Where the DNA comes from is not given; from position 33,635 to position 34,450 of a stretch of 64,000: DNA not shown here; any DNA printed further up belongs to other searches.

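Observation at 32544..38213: Redox-type ECF/anti-sigma pair heading a ketosynthase-cyclase-methyltransferase-reductase operon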

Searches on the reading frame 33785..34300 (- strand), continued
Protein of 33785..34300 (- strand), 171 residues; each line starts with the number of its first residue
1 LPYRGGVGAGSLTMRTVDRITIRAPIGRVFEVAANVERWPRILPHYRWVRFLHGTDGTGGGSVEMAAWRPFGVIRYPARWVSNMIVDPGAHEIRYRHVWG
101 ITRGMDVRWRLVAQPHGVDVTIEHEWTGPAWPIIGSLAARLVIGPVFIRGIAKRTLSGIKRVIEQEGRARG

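Call 30: find_encoding_contigs(protein=P0274, flank=8000, max_places=1)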
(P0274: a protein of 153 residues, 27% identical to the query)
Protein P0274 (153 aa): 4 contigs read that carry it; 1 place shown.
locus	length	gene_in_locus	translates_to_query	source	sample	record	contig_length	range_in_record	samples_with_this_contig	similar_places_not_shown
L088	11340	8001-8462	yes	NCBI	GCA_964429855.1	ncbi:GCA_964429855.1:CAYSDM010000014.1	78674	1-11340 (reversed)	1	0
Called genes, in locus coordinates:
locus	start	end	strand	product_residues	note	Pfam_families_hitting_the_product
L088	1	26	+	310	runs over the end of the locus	PF01112:Asparaginase_2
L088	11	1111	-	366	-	PF07690:MFS_1, PF12832:MFS_1_like, PF07690:MFS_1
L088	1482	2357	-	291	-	PF07963:N_methyl (weak), PF07596:SBP_bac_10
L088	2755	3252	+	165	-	-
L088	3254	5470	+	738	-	-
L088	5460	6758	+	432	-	PF04015:DUF362 (weak), PF09861:Lar_N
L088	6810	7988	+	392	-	PF00890:FAD_binding_2 (faint), PF01266:DAO (faint), PF01494:FAD_binding_3, PF04820:Trp_halogenase (faint), PF13450:NAD_binding_8 (faint)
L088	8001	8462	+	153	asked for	PF03364:Polyketide_cyc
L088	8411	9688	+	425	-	PF00109:ketoacyl-synt, PF02801:Ketoacyl-synt_C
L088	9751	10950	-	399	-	PF03781:FGE-sulfatase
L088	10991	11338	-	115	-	?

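Call 31: find_encoding_contigs(protein=P0376, flank=8000, max_places=1)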
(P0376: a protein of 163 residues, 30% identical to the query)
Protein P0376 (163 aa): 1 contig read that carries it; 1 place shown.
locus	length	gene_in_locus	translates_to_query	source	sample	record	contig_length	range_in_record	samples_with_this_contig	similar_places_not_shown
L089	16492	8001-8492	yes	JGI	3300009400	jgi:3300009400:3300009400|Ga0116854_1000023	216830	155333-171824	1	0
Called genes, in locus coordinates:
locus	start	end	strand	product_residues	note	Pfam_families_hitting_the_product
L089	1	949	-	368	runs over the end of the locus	PF00899:ThiF, PF00581:Rhodanese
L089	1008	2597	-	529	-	PF00199:Catalase, PF06628:Catalase-rel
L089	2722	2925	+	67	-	-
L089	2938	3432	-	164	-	PF13527:Acetyltransf_9, PF00583:Acetyltransf_1, PF13673:Acetyltransf_10, PF13508:Acetyltransf_7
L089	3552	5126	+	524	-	PF00171:Aldedh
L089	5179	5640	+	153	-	-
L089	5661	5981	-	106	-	-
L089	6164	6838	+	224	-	PF01209:Ubie_methyltran, PF13847:Methyltransf_31 (weak), PF08241:Methyltransf_11, PF08242:Methyltransf_12 (weak), PF13649:Methyltransf_25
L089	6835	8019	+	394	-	PF01266:DAO, PF01494:FAD_binding_3, PF05834:Lycopene_cycl (faint), PF07992:Pyr_redox_2 (weak), PF13450:NAD_binding_8 (weak)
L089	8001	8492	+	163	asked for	PF10604:Polyketide_cyc2, PF03364:Polyketide_cyc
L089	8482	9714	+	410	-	PF00109:ketoacyl-synt, PF02801:Ketoacyl-synt_C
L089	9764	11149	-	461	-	-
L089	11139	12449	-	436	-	PF12867:DinB_2, PF03781:FGE-sulfatase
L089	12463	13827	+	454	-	PF04107:GCS2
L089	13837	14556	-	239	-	PF10099:RskA_C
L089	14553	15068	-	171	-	PF07638:Sigma70_ECF (faint), PF04542:Sigma70_r2, PF08281:Sigma70_r4_2, PF04545:Sigma70_r4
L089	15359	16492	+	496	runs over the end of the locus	PF03824:NicO (faint)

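Call 34: find_encoding_contigs(protein=P0356, flank=8000, max_places=1)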
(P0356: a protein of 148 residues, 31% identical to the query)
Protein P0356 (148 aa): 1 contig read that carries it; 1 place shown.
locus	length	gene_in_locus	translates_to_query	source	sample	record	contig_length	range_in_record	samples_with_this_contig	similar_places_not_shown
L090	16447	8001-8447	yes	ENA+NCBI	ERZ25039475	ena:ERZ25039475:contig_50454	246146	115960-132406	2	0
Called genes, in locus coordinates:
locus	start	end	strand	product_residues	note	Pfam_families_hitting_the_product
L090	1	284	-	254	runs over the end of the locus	PF03544:TonB_C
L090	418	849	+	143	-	PF08534:Redoxin, PF00578:AhpC-TSA, PF00085:Thioredoxin (weak)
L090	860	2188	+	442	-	PF07690:MFS_1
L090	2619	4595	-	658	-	PF13191:AAA_16 (weak), PF23569:NBD_SMAX1, PF00004:AAA, PF17871:AAA_lid_9, PF00004:AAA, PF07724:AAA_2, PF07728:AAA_5, PF10431:ClpB_D2-small, +11 more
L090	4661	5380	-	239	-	PF04402:SIMPL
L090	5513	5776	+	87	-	PF04226:Transgly_assoc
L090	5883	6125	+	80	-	PF13237:Fer4_10, PF13247:Fer4_11 (weak), PF12838:Fer4_7, PF13187:Fer4_9, PF25160:LdpA_Fe-S-bd (weak), PF12797:Fer4_2, PF00037:Fer4, PF12837:Fer4_6 (weak), +5 more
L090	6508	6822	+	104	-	-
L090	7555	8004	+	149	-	-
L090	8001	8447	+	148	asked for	PF10604:Polyketide_cyc2 (weak), PF03364:Polyketide_cyc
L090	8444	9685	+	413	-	PF00109:ketoacyl-synt, PF02801:Ketoacyl-synt_C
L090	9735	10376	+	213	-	PF00005:ABC_tran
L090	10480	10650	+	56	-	-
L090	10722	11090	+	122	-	-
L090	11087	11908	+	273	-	PF05114:MbnB_TglH_ChrH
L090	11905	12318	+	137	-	-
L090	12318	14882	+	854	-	PF02687:FtsX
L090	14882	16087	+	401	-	PF07143:AttH, PF17186:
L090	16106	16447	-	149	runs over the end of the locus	PF07811:TadE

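Call 35: find_encoding_contigs(protein=P0279, flank=8000, max_places=1)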
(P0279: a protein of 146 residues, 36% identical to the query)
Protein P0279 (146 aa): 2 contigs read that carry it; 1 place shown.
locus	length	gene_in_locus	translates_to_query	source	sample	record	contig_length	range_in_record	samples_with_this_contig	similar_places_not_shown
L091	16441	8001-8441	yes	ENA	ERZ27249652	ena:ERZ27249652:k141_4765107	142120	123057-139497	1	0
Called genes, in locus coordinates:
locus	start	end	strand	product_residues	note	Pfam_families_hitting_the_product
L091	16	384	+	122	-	PF02033:RBFA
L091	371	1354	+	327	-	PF01368:DHH, PF02272:DHHA1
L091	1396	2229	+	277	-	PF01509:TruB_N, PF16198:TruB_C_2 (weak)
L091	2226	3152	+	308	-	PF06574:FAD_syn, PF01687:Flavokinase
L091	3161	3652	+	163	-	PF00578:AhpC-TSA, PF08534:Redoxin, PF00085:Thioredoxin (weak), PF13905:Thioredoxin_8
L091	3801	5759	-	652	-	PF13191:AAA_16 (weak), PF23569:NBD_SMAX1, PF00004:AAA, PF17871:AAA_lid_9, PF00004:AAA, PF07724:AAA_2, PF07728:AAA_5, PF10431:ClpB_D2-small, +3 more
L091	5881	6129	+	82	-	PF13237:Fer4_10, PF13247:Fer4_11 (weak), PF12838:Fer4_7, PF13187:Fer4_9, PF25160:LdpA_Fe-S-bd (weak), PF12797:Fer4_2, PF12837:Fer4_6 (weak), PF00037:Fer4, +4 more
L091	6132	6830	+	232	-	PF13489:Methyltransf_23 (weak), PF01209:Ubie_methyltran, PF13847:Methyltransf_31, PF08241:Methyltransf_11, PF08242:Methyltransf_12, PF13649:Methyltransf_25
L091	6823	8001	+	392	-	PF00070:Pyr_redox (weak), PF01266:DAO (weak), PF01494:FAD_binding_3, PF04820:Trp_halogenase (weak), PF07992:Pyr_redox_2 (weak), PF13450:NAD_binding_8 (weak)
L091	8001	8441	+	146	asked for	PF10604:Polyketide_cyc2, PF03364:Polyketide_cyc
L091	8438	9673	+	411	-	PF00109:ketoacyl-synt, PF02801:Ketoacyl-synt_C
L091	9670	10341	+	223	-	PF02463:SMC_N (faint), PF00005:ABC_tran, PF13304:AAA_21 (faint)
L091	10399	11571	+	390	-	PF00108:Thiolase_N, PF02803:Thiolase_C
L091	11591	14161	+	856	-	PF02687:FtsX, PF12704:MacB_PCD, PF02687:FtsX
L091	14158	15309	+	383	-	PF07143:AttH, PF17186:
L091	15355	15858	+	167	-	PF00583:Acetyltransf_1, PF13673:Acetyltransf_10, PF13508:Acetyltransf_7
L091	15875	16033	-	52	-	-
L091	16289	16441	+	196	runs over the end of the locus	-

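Call 36: find_encoding_contigs(protein=P0335, flank=8000, max_places=1)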
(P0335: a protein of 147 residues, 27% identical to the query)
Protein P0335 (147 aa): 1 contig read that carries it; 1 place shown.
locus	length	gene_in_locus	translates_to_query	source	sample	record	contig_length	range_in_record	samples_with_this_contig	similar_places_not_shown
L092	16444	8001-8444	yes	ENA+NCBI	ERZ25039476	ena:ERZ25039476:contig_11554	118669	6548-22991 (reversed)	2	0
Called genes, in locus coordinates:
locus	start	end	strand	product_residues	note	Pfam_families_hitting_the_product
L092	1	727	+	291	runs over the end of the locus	PF00288:GHMP_kinases_N, PF08544:GHMP_kinases_C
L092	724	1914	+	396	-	PF02606:LpxK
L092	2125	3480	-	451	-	PF12704:MacB_PCD, PF02687:FtsX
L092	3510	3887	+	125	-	PF00903:Glyoxalase, PF13669:Glyoxalase_4 (faint), PF18029:Glyoxalase_6 (weak)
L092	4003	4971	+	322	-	PF05977:MFS_3, PF07690:MFS_1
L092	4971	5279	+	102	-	-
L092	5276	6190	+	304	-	PF01261:AP_endonuc_2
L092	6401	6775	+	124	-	PF03706:LPG_synthase_TM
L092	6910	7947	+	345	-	PF01872:RibD_C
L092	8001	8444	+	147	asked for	PF03364:Polyketide_cyc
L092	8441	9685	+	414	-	PF00109:ketoacyl-synt, PF02801:Ketoacyl-synt_C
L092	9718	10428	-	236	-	PF01746:tRNA_m1G_MT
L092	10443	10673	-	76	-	PF13083:KH_KhpA-B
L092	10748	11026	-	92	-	PF00886:Ribosomal_S16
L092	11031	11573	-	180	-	PF02978:SRP_SPB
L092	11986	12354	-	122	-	PF02881:SRP54_N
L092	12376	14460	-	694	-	PF10459:Peptidase_S46, PF00089:Trypsin (faint), PF13365:Trypsin_2 (faint)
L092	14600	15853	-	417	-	PF01522:Polysacc_deac_1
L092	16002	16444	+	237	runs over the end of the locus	PF01520:Amidase_3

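Call 44: search_protein_families(library=pfam, proteins=[L082:3026-3973:+, L082:3984-5417:+, L015:5563-6672:-, L015:4857-5552:-, L015:6702-7313:+, L015:7136-8014:+, L015:9807-10178:+, L015:11362-12069:+, L015:12098-13270:+, L015:4229-4843:-], max_evalue=0.001)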
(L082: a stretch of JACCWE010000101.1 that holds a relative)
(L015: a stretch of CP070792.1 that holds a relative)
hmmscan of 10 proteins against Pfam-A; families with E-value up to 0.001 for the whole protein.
L082:3026-3973:+ (315 aa): 1 family
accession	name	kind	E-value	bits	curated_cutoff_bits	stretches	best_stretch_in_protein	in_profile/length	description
PF01940.21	DUF92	-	4e-63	213.6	27.5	1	60-304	2-251/251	Integral membrane protein DUF92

L082:3984-5417:+ (477 aa): 2 families
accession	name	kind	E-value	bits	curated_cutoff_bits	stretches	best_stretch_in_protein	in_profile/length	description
PF04055.27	Radical_SAM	-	5.6e-21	75.9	29.5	1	203-365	3-166/166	Radical SAM superfamily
PF02310.24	B12-binding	-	8.1e-14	51.9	32.1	1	21-140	12-120/121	B12 binding domain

L015:5563-6672:- (369 aa): 3 families
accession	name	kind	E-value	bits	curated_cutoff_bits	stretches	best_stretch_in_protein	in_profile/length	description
PF11104.14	PilM_2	-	4.2e-63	213.8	27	1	38-368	4-339/340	Type IV pilus assembly protein PilM;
PF14450.12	FtsA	-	2.2e-08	34.9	31.8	1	211-336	1-113/127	Cell division protein FtsA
PF05134.19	T2SSL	-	0.0003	20.7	25.5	1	96-194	46-138/231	Type II secretion system (T2SS), protein L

L015:4857-5552:- (231 aa): 1 family
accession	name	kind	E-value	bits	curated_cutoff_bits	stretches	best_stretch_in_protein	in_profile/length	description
PF05137.18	PilN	-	1.7e-09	38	22.8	1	119-210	1-75/78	Fimbrial assembly protein (PilN)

L015:6702-7313:+ (203 aa): 1 family
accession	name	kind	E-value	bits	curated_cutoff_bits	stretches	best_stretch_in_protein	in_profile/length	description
PF01494.25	FAD_binding_3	-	0.00057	19.6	22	1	10-139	208-339/349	FAD binding domain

L015:7136-8014:+ (292 aa): 2 families
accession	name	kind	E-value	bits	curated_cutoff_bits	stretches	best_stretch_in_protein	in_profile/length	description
PF13649.12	Methyltransf_25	-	2.4e-07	31.8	27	1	122-210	1-93/97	Methyltransferase domain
PF08241.18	Methyltransf_11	-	3.9e-07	31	21.2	1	123-201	1-78/95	Methyltransferase domain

L015:9807-10178:+ (123 aa): 0 families

L015:11362-12069:+ (235 aa): 2 families
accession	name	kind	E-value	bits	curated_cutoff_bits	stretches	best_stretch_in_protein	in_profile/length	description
PF02085.21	Cytochrom_CIII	-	3.9e-11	43.6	22.9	1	70-152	15-101/101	Class III cytochrome C family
PF14522.11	Cytochrome_C7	-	4.2e-10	39.7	24.8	1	77-152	1-66/67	Cytochrome c7 and related cytochrome c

L015:12098-13270:+ (390 aa): 2 families
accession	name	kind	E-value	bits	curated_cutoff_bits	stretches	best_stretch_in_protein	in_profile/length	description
PF13375.12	RnfC_N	-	1.3e-10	41.6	25.6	1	21-98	20-99/101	RnfC Barrel sandwich hybrid domain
PF01512.22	Complex1_51K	-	6e-05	23.4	31.2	1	150-261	27-146/150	Nuo51 FMN-binding domain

L015:4229-4843:- (204 aa): 1 family
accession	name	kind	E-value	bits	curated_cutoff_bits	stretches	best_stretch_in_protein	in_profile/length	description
PF04350.18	PilO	-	3.5e-14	53.6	22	1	40-166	3-127/145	Pilus assembly protein, PilO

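Call 56: search_protein_families(library=ncbifam, proteins=[L087:8444-9679:+, L088:8411-9688:+, L089:8482-9714:+, L090:8444-9685:+, L091:8438-9673:+, L092:8441-9685:+], max_evalue=1e-60)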
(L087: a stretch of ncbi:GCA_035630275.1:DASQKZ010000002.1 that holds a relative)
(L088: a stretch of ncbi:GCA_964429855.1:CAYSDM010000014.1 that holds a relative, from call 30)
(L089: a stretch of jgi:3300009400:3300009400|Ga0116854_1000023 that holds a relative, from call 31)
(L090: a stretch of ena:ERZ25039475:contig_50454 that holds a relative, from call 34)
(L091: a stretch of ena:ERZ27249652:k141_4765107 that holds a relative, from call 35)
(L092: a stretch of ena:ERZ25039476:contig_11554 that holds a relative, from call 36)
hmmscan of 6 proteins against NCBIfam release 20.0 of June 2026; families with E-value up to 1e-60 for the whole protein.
L087:8444-9679:+ (411 aa): 13 families
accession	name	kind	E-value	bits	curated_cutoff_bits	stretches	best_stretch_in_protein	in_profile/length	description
TIGR03150.1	fabF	equivalog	1.2e-136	455.6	493.75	1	4-407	1-406/407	beta-ketoacyl-ACP synthase II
NF005589.0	PRK07314.1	subfamily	4.2e-132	440.8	387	1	1-409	1-411/413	beta-ketoacyl-ACP synthase II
NF004970.0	PRK06333.1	subfamily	1.2e-109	367.1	525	1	1-410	1-422/424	beta-ketoacyl-ACP synthase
NF006274.0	PRK08439.1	equivalog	1.4e-101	340.3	621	1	4-407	2-403/406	beta-ketoacyl-ACP synthase II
NF006434.0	PRK08722.1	equivalog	7e-99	331.5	759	1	1-408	1-412/414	beta-ketoacyl-ACP synthase II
NF006587.0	PRK09116.1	equivalog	1e-84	284.7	470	1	4-410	2-407/408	beta-ketoacyl-ACP synthase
NF005076.0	PRK06501.1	equivalog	1.6e-79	267.8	629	1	142-410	154-423/425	beta-ketoacyl-ACP synthase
NF005916.1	PRK07910.1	equivalog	5.6e-78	262.7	560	1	5-409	13-417/418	KasA/KasB family beta-ketoacyl-ACP synthase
NF004618.0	PRK05952.1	equivalog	3.1e-71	240.3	455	1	5-409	3-382/384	beta-ketoacyl-ACP synthase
NF005935.0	PRK07967.1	equivalog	7.8e-69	232.5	630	1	4-410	2-404/406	beta-ketoacyl-ACP synthase I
NF006618.0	PRK09185.1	subfamily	2.6e-65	221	407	1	5-410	4-393/394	beta-ketoacyl-ACP synthase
NF005490.0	PRK07103.1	equivalog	3e-63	214.3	445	1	2-410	2-413/414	polyketide beta-ketoacyl:acyl carrier protein synthase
NF058662.1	cispenta_AmcF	equivalog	6.2e-62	209.7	325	0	6-408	2-368/369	cispentacin biosynthesis acyltransferase subunit AmcF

L088:8411-9688:+ (425 aa): 13 families
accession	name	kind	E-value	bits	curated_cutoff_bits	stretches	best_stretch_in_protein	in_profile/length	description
TIGR03150.1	fabF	equivalog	2.2e-155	517.3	493.75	1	14-420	1-407/407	beta-ketoacyl-ACP synthase II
NF005589.0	PRK07314.1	subfamily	1.8e-152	507.9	387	1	12-421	2-411/413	beta-ketoacyl-ACP synthase II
NF004970.0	PRK06333.1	subfamily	9.2e-124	413.5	525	1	12-421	2-421/424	beta-ketoacyl-ACP synthase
NF006274.0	PRK08439.1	equivalog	1.7e-119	399.3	621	1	14-421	2-405/406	beta-ketoacyl-ACP synthase II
NF006434.0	PRK08722.1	equivalog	7.5e-108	361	759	1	13-421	3-413/414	beta-ketoacyl-ACP synthase II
NF006587.0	PRK09116.1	equivalog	4.8e-97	325.3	470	1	14-421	2-406/408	beta-ketoacyl-ACP synthase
NF005076.0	PRK06501.1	equivalog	3.3e-94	316.2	629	1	16-422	13-423/425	beta-ketoacyl-ACP synthase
NF005916.1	PRK07910.1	equivalog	3.9e-90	302.7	560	1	14-419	12-415/418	KasA/KasB family beta-ketoacyl-ACP synthase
NF005935.0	PRK07967.1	equivalog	1.3e-85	287.7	630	1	14-422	2-404/406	beta-ketoacyl-ACP synthase I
NF005490.0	PRK07103.1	equivalog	7.2e-79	265.8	445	1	14-422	4-413/414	polyketide beta-ketoacyl:acyl carrier protein synthase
NF004618.0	PRK05952.1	equivalog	2.7e-77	260.3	455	1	15-422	3-383/384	beta-ketoacyl-ACP synthase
NF006618.0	PRK09185.1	subfamily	7.7e-71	239.2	407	1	15-421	4-392/394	beta-ketoacyl-ACP synthase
NF058662.1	cispenta_AmcF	equivalog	1.6e-62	211.6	325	1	16-420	2-368/369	cispentacin biosynthesis acyltransferase subunit AmcF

L089:8482-9714:+ (410 aa): 12 families
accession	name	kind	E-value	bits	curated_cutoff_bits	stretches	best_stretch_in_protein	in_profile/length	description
TIGR03150.1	fabF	equivalog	3.3e-134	447.6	493.75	1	4-408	2-407/407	beta-ketoacyl-ACP synthase II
NF005589.0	PRK07314.1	subfamily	2.7e-130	434.8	387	1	3-409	4-411/413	beta-ketoacyl-ACP synthase II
NF004970.0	PRK06333.1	subfamily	2.9e-106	355.8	525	1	3-408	4-420/424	beta-ketoacyl-ACP synthase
NF006274.0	PRK08439.1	equivalog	1.2e-102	343.8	621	1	4-408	3-404/406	beta-ketoacyl-ACP synthase II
NF006434.0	PRK08722.1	equivalog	1.4e-94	317.4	759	1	4-408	5-412/414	beta-ketoacyl-ACP synthase II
NF006587.0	PRK09116.1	equivalog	2e-78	263.9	470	1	4-408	3-405/408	beta-ketoacyl-ACP synthase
NF005916.1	PRK07910.1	equivalog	2.9e-76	257.1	560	1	4-408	13-416/418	KasA/KasB family beta-ketoacyl-ACP synthase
NF005076.0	PRK06501.1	equivalog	3.2e-71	240.4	629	1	5-408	13-421/425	beta-ketoacyl-ACP synthase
NF005935.0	PRK07967.1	equivalog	1.5e-69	234.8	630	1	4-408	3-402/406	beta-ketoacyl-ACP synthase I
NF005490.0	PRK07103.1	equivalog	3.1e-67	227.4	445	1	2-408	3-411/414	polyketide beta-ketoacyl:acyl carrier protein synthase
NF004618.0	PRK05952.1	equivalog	8.1e-66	222.5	455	1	4-408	3-381/384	beta-ketoacyl-ACP synthase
NF006618.0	PRK09185.1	subfamily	8.6e-65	219.3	407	1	3-408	3-391/394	beta-ketoacyl-ACP synthase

L090:8444-9685:+ (413 aa): 11 families
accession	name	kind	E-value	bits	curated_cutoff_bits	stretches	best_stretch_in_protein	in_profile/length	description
TIGR03150.1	fabF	equivalog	3e-133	444.5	493.75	1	8-410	1-407/407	beta-ketoacyl-ACP synthase II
NF005589.0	PRK07314.1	subfamily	3.9e-128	427.7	387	1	7-412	3-412/413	beta-ketoacyl-ACP synthase II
NF004970.0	PRK06333.1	subfamily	6.3e-104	348.2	525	1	7-411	3-421/424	beta-ketoacyl-ACP synthase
NF006274.0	PRK08439.1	equivalog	6.7e-101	338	621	1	8-411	2-405/406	beta-ketoacyl-ACP synthase II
NF006434.0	PRK08722.1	equivalog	1.7e-93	313.8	759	1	8-410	4-412/414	beta-ketoacyl-ACP synthase II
NF006587.0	PRK09116.1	equivalog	5.8e-84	282.2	470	1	8-411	2-406/408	beta-ketoacyl-ACP synthase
NF005076.0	PRK06501.1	equivalog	1.7e-80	271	629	1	138-410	147-421/425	beta-ketoacyl-ACP synthase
NF005916.1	PRK07910.1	equivalog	1.7e-77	261.1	560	1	9-410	13-416/418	KasA/KasB family beta-ketoacyl-ACP synthase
NF005935.0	PRK07967.1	equivalog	2.1e-72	244.2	630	1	8-412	2-404/406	beta-ketoacyl-ACP synthase I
NF004618.0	PRK05952.1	equivalog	3.4e-66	223.7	455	1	9-410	3-381/384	beta-ketoacyl-ACP synthase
NF005490.0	PRK07103.1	equivalog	4.3e-64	217.1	445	1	8-411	4-412/414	polyketide beta-ketoacyl:acyl carrier protein synthase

L091:8438-9673:+ (411 aa): 11 families
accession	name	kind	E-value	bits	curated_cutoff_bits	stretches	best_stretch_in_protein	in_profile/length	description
TIGR03150.1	fabF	equivalog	2.1e-136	454.8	493.75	1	3-407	1-407/407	beta-ketoacyl-ACP synthase II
NF005589.0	PRK07314.1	subfamily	1e-132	442.8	387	1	2-409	3-412/413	beta-ketoacyl-ACP synthase II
NF004970.0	PRK06333.1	subfamily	8.2e-114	380.7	525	1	2-409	3-422/424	beta-ketoacyl-ACP synthase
NF006274.0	PRK08439.1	equivalog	7.9e-104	347.7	621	1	3-409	2-406/406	beta-ketoacyl-ACP synthase II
NF006434.0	PRK08722.1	equivalog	1e-99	334.3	759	1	3-409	4-414/414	beta-ketoacyl-ACP synthase II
NF005076.0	PRK06501.1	equivalog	5.8e-82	275.8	629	1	5-408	13-422/425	beta-ketoacyl-ACP synthase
NF006587.0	PRK09116.1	equivalog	1.5e-80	271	470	1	3-409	2-407/408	beta-ketoacyl-ACP synthase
NF005935.0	PRK07967.1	equivalog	3e-76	256.9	630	1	3-410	2-405/406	beta-ketoacyl-ACP synthase I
NF005916.1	PRK07910.1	equivalog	6.5e-75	252.6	560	1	4-408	13-417/418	KasA/KasB family beta-ketoacyl-ACP synthase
NF005490.0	PRK07103.1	equivalog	9e-68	229.2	445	1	2-409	3-413/414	polyketide beta-ketoacyl:acyl carrier protein synthase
NF004618.0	PRK05952.1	equivalog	3.6e-62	210.5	455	1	4-408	3-382/384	beta-ketoacyl-ACP synthase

L092:8441-9685:+ (414 aa): 13 families
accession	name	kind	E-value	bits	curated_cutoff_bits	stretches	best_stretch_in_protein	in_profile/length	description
TIGR03150.1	fabF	equivalog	2.5e-144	480.9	493.75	1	4-410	1-406/407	beta-ketoacyl-ACP synthase II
NF005589.0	PRK07314.1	subfamily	1.4e-140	468.7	387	1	2-413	2-412/413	beta-ketoacyl-ACP synthase II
NF004970.0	PRK06333.1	subfamily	2.9e-117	392.1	525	1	2-412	2-421/424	beta-ketoacyl-ACP synthase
NF006274.0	PRK08439.1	equivalog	1e-110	370.3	621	1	4-410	2-403/406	beta-ketoacyl-ACP synthase II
NF006434.0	PRK08722.1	equivalog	4.1e-95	319.1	759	1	1-411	1-412/414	beta-ketoacyl-ACP synthase II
NF006587.0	PRK09116.1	equivalog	3.9e-94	315.7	470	1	4-413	2-407/408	beta-ketoacyl-ACP synthase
NF005916.1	PRK07910.1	equivalog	1.5e-84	284.4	560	1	6-412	14-417/418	KasA/KasB family beta-ketoacyl-ACP synthase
NF005076.0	PRK06501.1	equivalog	3e-84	283.4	629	1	6-412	13-422/425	beta-ketoacyl-ACP synthase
NF005935.0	PRK07967.1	equivalog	2.6e-78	263.7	630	1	4-413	2-404/406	beta-ketoacyl-ACP synthase I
NF005490.0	PRK07103.1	equivalog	2.4e-76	257.5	445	1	4-413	4-413/414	polyketide beta-ketoacyl:acyl carrier protein synthase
NF006618.0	PRK09185.1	subfamily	5.1e-74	249.7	407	1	6-412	5-392/394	beta-ketoacyl-ACP synthase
NF004618.0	PRK05952.1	equivalog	2.4e-70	237.4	455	1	6-412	4-382/384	beta-ketoacyl-ACP synthase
NF058662.1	cispenta_AmcF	equivalog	4.2e-65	220.2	325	1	6-411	2-368/369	cispentacin biosynthesis acyltransferase subunit AmcF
